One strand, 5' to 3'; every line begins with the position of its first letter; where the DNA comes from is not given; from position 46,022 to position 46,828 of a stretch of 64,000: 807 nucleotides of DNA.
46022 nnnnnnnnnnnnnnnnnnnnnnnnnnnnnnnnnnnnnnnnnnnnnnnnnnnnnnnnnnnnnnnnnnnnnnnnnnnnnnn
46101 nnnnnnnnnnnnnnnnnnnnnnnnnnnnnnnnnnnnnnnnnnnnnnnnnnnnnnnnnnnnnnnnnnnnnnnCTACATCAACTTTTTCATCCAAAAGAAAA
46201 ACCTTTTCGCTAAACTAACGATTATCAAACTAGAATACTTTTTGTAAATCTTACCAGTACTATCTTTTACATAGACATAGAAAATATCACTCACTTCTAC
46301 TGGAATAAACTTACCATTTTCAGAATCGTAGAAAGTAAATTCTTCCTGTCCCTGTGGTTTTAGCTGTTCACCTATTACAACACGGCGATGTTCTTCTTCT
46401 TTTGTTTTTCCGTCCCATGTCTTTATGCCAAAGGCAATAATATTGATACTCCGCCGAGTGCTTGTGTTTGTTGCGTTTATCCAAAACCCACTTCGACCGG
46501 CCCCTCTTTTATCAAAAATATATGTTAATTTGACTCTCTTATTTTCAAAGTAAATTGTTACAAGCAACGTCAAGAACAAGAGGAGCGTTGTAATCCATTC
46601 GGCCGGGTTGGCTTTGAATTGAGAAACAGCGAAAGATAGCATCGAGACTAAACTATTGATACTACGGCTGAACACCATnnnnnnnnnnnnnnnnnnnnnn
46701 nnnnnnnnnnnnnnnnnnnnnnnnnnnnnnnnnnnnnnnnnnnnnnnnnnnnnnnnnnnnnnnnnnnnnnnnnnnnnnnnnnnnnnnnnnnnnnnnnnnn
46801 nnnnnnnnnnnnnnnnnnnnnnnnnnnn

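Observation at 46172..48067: Three-gene cassette on an AT-rich tRNA-Leu-linked island: XRE-HTH regulator, membrane-anchored S1 protease with a novel C-terminal domain, and a single-pass membrane protein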

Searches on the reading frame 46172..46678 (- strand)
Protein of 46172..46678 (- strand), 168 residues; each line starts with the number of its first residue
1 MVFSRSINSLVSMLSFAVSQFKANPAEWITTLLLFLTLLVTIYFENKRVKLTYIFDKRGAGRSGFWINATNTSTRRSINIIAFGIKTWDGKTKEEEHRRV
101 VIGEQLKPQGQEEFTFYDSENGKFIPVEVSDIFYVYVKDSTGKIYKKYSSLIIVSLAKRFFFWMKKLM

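Call 6: search_protein_families(library=pfam, proteins=[window:46172-46678:-], max_evalue=1)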
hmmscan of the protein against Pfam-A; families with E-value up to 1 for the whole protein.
window:46172-46678:- (168 aa): 1 family
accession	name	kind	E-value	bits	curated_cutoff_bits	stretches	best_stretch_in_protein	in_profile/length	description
PF12142.13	PPO1_DWL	-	0.12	12.5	20.8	1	112-132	10-29/52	Polyphenol oxidase middle domain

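Call 7: search_protein_families(library=padloc, proteins=[window:46172-46678:-], max_evalue=1)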
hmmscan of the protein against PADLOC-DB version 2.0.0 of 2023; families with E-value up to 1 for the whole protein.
window:46172-46678:- (168 aa): 0 families

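Call 8: search_protein_families(library=ncbifam, proteins=[window:46172-46678:-], max_evalue=1)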
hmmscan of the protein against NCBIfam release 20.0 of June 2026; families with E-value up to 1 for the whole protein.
window:46172-46678:- (168 aa): 1 family
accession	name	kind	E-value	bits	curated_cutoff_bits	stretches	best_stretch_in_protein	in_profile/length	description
NF010925.0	PRK14345.1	equivalog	0.14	11.7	155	1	57-89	128-158/236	lipoyl(octanoyl) transferase LipB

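Call 16: find_homologous_proteins(query=window:46172-46678:-, max_evalue=0.01)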
Query window:46172-46678:- (168 aa): 3 proteins with E <= 0.01 among 60 candidates.
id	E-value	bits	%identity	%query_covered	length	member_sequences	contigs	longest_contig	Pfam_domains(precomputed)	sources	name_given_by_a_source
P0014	1.5e-104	365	100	100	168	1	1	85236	-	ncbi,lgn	-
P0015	2.8e-66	240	69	92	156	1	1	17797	-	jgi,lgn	jgi:hypothetical protein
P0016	3.2e-59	217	58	93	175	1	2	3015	-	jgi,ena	-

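Call 17: find_encoding_contigs(protein=P0015, flank=8000, max_places=4)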
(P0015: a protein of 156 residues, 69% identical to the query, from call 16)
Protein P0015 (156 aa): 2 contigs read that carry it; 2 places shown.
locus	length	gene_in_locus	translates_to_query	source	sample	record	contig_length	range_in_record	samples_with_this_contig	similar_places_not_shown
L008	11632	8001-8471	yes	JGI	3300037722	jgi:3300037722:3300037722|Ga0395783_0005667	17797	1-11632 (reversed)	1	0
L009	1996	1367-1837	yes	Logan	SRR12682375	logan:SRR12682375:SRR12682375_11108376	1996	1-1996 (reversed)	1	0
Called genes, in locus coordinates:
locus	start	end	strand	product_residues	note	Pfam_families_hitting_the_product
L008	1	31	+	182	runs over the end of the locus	PF01966:HD (weak)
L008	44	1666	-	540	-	-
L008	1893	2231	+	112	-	PF01588:tRNA_bind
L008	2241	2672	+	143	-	PF00293:NUDIX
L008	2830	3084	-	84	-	-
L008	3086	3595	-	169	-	-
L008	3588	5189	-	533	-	PF11104:PilM_2, PF14450:FtsA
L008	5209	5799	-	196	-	PF09335:VTT_dom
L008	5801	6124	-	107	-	PF01588:tRNA_bind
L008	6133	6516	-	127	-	PF03652:RuvX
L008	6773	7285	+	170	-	-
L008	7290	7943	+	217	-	-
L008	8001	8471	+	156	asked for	-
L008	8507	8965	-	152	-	-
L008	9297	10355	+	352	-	PF07690:MFS_1 (faint)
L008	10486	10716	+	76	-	-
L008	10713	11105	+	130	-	-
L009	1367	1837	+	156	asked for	-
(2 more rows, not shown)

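Call 18: find_encoding_contigs(protein=P0016, flank=8000, max_places=4)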
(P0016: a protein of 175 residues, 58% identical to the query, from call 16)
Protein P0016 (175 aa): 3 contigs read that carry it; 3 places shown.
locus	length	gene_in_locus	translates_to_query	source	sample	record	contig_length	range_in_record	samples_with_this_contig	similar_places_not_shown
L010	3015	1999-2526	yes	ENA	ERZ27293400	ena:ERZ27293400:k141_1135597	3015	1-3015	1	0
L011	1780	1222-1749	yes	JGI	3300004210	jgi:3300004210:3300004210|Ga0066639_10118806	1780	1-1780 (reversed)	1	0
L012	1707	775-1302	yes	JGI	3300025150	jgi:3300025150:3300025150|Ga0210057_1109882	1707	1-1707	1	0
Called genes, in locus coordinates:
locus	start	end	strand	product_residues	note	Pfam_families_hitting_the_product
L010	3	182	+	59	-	?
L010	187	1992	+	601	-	PF18915:DUF5667, PF00089:Trypsin, PF13365:Trypsin_2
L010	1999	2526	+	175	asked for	-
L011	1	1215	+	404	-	?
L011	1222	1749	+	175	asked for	-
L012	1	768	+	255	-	?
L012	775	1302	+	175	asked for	-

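Call 52: search_protein_families(library=phrogs, proteins=[window:46172-46678:-], max_evalue=0.01)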
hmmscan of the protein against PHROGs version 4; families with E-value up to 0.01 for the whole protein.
window:46172-46678:- (168 aa): 0 families

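Call 53: search_protein_families(library=pfam, proteins=[L008:6773-7285:+, L008:7290-7943:+], max_evalue=0.1)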
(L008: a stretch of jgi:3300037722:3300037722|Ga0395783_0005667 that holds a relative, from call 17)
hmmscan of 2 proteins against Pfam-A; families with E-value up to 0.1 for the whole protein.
L008:6773-7285:+ (170 aa): 3 families
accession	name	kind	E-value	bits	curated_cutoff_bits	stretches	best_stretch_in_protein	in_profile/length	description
PF17428.7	DUF5412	-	0.0045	17.2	25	1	8-48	10-51/118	Family of unknown function (DUF5412)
PF12685.13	SpoIIIAH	-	0.0058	17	30.6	1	3-47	1-45/191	SpoIIIAH-like protein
PF20130.4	DUF6520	-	0.098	13.5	25.4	0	9-75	7-61/83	Family of unknown function (DUF6520)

L008:7290-7943:+ (217 aa): 1 family
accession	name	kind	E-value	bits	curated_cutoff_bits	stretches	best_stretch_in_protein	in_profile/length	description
PF20615.3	DUF6802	-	0.061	13.8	27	0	160-194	29-63/102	Family of unknown function (DUF6802)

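Call 61: search_protein_representatives(alignment_id=A3)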
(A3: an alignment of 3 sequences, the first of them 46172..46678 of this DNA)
Query: 3 sequences, 160 profile positions. Proteins with E-value up to 0.001 (for the whole library): 27; up to 1e-10: 22; up to 1e-30: 2. The best 27 are listed.
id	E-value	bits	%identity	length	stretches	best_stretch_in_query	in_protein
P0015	2.9e-89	313.3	-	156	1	4-158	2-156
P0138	6.5e-35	136.6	-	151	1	10-149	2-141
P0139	5.3e-26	107.7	-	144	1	18-153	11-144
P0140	8.6e-25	103.7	-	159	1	18-152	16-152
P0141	4.8e-23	98.0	-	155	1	3-154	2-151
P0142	1.6e-21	93.1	-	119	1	53-158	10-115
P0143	5.1e-19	85.0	-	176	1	4-141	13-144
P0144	5.0e-18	81.7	-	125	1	47-152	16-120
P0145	1.5e-17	80.2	-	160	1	2-153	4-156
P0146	3.7e-17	78.9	-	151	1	5-153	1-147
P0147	1.1e-16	77.3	-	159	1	3-142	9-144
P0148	3.2e-16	75.9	-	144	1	7-145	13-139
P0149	4.6e-16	75.4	-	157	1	18-159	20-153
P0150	1.7e-15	73.5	-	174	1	12-157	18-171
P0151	1.8e-15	73.4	-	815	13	44-98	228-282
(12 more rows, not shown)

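Call 63: predict_structure(alignment_id=A3)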
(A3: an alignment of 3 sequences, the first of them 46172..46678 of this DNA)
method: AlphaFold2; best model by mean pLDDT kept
length: 168 residues; sequences in the alignment: 3
mean_pLDDT: 59.6   pTM: 0.50
mean pLDDT of the five models: 59.6, 50.2, 48.8, 42.2, 37.2
residues with pLDDT >= 90: 0; 70-90: 38; 50-70: 94; < 50: 36
segments of 3 or more residues with pLDDT < 50: 1-5, 58-64, 103-123
pLDDT, mean of each block of 10 residues (from residue 1): 54 67 72 70 57 51 53 58 72 64 34 43 51 72 73 62 61
secondary structure, 60 per line:
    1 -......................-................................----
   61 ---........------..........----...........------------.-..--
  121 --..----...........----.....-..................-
elements in order: H2-23 H25-48 E49-56 E64-71 E78-87 E92-102 E132-139 E144-148 H150-167

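Call 64: search_protein_families(library=pfam, alignment_id=A10, max_evalue=1)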
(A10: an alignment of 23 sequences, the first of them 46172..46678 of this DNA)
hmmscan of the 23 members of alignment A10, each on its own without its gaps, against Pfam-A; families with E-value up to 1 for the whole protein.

A. member 1, window:46172-46678:- (168 aa): 1 family
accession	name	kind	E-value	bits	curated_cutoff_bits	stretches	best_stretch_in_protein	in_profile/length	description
PF12142.13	PPO1_DWL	-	0.12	12.5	20.8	1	112-132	10-29/52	Polyphenol oxidase middle domain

B. families by the number of members that match (of 23 scanned): 16 families
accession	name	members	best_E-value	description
PF15086.11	UPF0542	3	0.018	Uncharacterised protein family UPF0542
PF24119.1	DUF7393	2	0.028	Domain of unknown function (DUF7393)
PF07821.18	Alpha-amyl_C2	1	0.01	Alpha-amylase C-terminal beta-sheet domain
PF15841.10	TMEM239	1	0.014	Transmembrane protein 239 family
PF11193.13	DUF2812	1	0.014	Protein of unknown function (DUF2812)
PF04290.18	DctQ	1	0.026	Tripartite ATP-independent periplasmic transporters, DctQ component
PF12911.12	OppC_N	1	0.03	N-terminal TM domain of oligopeptide transport permease C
PF06797.16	DUF1229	1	0.036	Protein of unknown function (DUF1229)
PF11337.13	DUF3139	1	0.048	Protein of unknown function (DUF3139)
PF09842.14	DUF2069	1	0.056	Predicted membrane protein (DUF2069)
PF12142.13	PPO1_DWL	1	0.12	Polyphenol oxidase middle domain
PF10749.14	DUF2534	1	0.13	Protein of unknown function (DUF2534)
PF24961.1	NfeD_membrane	1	0.13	NfeD integral membrane domain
PF13584.12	BatD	1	0.15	BatD DUF11 like domain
PF00886.24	Ribosomal_S16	1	0.18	Ribosomal protein S16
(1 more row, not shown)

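Call 65: search_solved_structures(query=A10, max_evalue=10, show_alignments=2)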
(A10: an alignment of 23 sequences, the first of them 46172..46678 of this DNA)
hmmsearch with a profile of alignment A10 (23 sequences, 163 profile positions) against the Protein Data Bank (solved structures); distinct sequences matched with E-value up to 10: 4.
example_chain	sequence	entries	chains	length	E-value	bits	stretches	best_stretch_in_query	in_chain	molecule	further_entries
5x0j_A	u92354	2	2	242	0.44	13.5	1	91-136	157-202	Free serine kinase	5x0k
5x0b_A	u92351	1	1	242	0.53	13.2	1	91-136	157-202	Free serine kinase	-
5x0e_A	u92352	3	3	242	0.53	13.2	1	91-136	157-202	Free serine kinase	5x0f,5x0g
1vk1_A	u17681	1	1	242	1.2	12.1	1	93-136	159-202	Conserved hypothetical protein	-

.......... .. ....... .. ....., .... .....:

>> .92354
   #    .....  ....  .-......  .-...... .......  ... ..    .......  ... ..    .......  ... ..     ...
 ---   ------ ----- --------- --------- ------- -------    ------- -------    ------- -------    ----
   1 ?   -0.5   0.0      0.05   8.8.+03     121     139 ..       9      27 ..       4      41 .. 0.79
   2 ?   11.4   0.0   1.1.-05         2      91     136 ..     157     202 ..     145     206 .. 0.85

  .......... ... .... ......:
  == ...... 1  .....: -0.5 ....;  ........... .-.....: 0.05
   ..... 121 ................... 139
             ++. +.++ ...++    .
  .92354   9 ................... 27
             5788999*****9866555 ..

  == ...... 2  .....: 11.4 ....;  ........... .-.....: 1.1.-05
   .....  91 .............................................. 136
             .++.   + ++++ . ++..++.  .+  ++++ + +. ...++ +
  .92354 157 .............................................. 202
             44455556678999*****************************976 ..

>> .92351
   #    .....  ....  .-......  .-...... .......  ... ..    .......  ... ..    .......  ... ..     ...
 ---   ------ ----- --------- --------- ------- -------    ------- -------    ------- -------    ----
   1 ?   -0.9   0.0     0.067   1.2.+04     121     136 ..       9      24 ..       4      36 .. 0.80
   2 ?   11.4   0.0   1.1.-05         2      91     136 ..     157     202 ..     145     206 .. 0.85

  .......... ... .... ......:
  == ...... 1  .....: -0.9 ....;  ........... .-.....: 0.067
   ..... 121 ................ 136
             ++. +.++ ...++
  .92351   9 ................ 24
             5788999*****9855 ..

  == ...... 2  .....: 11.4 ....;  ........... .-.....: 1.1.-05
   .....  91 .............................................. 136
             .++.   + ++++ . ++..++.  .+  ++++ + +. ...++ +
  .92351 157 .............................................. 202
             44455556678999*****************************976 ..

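Call 69: find_related_loci(query=A11, collection=metagenome_contigs, flank=4000)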
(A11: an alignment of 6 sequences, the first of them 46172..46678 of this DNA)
Query A11 (168 aa) in metagenome_contigs; peptide patterns used: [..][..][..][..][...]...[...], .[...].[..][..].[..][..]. (x = any residue, [..] = any of these).
232 stretches matched a pattern; 1 encode a relative of the query (tblastn E <= 1e-3); 1 distinct loci.
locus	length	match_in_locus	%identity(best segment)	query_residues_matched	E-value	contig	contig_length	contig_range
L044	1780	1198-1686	57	1-164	1e-63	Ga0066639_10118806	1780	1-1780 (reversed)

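Call 71: find_related_loci(query=A11, collection=viral_contigs, flank=6000)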
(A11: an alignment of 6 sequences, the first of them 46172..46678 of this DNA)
Query A11 (168 aa) in viral_contigs; peptide patterns used: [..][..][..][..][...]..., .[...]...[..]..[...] (x = any residue, [..] = any of these).
21 stretches matched a pattern, but none encodes a relative of the query by tblastn (E <= 1e-3).

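Call 105: find_encoding_contigs(protein=P0138, flank=5000, max_places=6)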
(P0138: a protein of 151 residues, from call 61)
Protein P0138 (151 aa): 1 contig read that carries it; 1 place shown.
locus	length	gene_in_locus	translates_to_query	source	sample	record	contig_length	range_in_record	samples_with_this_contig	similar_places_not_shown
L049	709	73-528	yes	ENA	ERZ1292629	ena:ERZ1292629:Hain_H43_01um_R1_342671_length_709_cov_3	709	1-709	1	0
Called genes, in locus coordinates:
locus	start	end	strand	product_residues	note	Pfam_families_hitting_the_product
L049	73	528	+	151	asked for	-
